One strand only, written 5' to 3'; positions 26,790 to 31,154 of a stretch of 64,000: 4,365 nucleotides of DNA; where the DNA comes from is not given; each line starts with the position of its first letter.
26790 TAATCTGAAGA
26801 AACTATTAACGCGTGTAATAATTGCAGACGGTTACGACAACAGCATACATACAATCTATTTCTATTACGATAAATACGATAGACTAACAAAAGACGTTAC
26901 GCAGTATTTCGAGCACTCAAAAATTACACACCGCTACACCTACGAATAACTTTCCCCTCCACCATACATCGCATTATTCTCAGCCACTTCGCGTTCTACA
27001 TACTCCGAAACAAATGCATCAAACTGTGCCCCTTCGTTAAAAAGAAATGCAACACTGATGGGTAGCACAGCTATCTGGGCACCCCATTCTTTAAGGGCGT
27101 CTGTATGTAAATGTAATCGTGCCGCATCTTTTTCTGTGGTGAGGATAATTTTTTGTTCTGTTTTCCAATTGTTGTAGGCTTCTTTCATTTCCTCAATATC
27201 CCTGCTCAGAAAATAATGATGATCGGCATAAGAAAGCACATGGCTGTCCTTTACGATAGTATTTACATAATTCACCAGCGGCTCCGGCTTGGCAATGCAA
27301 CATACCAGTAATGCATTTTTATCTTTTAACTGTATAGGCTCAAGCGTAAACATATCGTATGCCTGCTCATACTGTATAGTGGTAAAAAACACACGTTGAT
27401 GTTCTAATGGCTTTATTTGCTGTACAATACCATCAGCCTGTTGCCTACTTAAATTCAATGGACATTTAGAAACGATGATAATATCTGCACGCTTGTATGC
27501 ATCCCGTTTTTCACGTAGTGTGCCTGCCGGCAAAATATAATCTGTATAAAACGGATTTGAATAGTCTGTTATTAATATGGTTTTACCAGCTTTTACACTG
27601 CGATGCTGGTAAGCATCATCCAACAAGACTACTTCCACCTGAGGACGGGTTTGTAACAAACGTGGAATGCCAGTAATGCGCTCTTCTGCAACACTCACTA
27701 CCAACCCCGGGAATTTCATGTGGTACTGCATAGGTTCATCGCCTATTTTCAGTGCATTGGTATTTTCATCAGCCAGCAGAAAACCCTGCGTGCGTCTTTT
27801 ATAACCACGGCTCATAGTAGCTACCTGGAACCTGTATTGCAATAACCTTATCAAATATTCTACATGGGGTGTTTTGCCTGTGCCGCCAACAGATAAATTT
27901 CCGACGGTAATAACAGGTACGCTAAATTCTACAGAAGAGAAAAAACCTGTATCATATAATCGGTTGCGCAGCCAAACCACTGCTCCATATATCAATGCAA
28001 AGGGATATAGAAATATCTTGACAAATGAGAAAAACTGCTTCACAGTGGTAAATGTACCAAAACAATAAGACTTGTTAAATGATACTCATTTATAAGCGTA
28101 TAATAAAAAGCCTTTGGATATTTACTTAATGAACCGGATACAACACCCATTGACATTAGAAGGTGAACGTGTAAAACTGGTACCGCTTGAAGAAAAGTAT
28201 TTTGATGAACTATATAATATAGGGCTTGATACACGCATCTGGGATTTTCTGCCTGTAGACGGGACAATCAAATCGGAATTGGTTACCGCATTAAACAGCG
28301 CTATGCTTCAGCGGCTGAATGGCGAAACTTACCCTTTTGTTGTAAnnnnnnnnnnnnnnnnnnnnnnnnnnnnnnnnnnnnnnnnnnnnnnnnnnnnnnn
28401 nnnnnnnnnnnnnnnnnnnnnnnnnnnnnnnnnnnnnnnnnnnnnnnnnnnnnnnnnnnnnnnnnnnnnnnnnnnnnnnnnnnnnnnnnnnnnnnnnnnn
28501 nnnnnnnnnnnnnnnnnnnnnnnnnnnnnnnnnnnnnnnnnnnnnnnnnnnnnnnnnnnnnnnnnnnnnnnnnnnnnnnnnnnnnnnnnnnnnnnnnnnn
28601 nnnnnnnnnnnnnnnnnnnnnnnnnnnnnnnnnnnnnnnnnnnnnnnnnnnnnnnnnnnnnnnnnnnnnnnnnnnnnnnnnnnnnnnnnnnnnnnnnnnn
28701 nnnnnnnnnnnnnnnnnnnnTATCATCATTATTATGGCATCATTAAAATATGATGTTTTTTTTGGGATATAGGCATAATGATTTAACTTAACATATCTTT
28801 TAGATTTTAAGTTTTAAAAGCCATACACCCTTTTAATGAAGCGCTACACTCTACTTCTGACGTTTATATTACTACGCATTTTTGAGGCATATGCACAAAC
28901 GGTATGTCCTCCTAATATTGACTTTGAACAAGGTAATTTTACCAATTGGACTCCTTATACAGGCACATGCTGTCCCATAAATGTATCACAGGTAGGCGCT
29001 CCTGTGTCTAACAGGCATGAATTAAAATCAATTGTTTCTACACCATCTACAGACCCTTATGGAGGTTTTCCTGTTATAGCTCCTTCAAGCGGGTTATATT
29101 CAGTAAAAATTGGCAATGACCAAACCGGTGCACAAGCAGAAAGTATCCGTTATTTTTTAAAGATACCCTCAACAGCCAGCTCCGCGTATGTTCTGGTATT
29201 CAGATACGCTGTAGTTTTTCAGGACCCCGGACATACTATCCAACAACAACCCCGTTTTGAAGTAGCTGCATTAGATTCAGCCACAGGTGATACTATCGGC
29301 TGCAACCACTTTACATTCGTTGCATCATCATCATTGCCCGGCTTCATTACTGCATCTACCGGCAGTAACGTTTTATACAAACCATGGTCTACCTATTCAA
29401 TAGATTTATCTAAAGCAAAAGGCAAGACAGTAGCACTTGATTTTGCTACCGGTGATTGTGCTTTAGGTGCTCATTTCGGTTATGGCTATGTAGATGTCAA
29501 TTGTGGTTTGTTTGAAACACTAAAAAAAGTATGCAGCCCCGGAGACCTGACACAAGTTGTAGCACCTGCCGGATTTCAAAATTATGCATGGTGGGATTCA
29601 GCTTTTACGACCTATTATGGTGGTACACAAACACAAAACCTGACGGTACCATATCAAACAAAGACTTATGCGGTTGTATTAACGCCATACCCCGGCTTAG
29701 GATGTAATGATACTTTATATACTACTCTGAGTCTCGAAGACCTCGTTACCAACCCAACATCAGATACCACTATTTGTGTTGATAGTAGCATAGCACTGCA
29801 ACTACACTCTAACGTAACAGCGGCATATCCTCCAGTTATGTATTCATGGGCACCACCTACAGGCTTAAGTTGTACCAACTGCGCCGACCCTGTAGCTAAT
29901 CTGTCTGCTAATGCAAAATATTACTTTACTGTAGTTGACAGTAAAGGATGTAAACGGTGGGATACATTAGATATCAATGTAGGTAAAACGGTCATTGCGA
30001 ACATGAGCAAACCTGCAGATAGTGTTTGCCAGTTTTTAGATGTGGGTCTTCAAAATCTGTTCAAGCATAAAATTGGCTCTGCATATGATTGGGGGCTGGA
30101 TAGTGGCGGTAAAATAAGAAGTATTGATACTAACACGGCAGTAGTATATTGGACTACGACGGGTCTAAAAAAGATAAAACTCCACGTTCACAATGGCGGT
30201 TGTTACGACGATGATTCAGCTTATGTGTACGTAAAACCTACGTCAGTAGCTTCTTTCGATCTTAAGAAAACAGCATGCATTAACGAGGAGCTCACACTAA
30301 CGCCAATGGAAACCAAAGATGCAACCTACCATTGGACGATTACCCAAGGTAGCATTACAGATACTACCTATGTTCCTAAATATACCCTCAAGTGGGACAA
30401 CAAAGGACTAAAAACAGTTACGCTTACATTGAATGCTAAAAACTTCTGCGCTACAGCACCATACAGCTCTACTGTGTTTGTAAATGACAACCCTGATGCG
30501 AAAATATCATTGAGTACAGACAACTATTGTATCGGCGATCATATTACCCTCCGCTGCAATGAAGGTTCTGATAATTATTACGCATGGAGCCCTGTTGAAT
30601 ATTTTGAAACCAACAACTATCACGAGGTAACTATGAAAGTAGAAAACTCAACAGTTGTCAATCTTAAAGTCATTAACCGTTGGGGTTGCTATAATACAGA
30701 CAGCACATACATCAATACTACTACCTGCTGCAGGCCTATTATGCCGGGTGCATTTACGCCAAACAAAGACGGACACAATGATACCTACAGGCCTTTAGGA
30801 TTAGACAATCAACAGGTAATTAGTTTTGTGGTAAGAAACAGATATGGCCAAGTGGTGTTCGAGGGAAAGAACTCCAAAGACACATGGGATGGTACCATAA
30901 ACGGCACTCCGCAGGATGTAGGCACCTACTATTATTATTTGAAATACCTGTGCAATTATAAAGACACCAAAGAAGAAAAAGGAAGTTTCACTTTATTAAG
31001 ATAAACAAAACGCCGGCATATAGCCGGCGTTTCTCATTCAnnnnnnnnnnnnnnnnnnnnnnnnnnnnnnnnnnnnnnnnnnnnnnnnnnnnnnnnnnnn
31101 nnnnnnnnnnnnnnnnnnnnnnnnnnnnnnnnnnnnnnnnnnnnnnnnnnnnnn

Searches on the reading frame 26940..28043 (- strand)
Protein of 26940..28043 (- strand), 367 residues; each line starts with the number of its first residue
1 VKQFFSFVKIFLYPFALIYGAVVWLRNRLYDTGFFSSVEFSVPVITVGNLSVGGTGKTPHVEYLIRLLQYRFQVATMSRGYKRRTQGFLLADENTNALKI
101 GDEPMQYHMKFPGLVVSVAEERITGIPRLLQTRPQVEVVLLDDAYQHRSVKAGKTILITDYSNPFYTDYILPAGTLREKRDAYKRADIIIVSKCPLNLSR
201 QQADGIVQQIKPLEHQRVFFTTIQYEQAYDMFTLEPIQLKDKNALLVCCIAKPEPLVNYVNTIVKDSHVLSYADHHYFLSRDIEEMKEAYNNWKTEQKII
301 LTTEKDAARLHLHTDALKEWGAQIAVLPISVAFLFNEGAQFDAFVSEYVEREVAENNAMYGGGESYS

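Call 70: search_protein_families(library=pfam, proteins=[window:26940-28043:-], max_evalue=0.00001)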
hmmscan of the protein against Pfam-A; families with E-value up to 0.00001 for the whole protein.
window:26940-28043:- (367 aa): 1 family
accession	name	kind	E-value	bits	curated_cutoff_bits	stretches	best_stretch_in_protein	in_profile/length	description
PF02606.20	LpxK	-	6.7e-75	252.6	27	1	9-345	2-323/328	Tetraacyldisaccharide-1-P 4'-kinase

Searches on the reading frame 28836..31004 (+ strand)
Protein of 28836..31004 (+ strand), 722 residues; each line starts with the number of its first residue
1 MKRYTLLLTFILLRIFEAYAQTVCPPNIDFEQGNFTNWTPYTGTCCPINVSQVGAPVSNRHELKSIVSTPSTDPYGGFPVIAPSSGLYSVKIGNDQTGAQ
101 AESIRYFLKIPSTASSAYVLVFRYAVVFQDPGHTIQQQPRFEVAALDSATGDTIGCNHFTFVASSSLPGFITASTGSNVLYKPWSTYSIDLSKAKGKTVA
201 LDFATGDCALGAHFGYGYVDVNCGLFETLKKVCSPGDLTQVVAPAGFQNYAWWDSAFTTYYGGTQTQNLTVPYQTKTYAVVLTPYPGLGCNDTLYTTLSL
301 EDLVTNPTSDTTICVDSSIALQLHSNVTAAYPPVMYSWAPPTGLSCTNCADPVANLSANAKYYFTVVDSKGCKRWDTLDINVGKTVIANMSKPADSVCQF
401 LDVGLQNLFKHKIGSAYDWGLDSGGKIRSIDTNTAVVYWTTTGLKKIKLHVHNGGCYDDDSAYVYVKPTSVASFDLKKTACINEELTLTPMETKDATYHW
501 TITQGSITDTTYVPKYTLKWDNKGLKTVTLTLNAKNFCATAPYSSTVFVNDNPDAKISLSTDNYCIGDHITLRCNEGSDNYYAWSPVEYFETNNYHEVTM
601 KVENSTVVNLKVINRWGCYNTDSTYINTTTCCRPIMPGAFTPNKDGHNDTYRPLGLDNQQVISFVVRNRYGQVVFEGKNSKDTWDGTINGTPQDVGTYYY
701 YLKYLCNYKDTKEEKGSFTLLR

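Call 70: search_protein_families(library=pfam, proteins=[window:28836-31004:+], max_evalue=0.00001)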
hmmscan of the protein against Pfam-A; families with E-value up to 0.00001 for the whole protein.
window:28836-31004:+ (722 aa): 1 family
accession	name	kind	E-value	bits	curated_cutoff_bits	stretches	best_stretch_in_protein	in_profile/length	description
PF13585.12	CHU_C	-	2e-16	60.3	27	1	637-719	4-85/86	CHU_C Type IX secretion signal domain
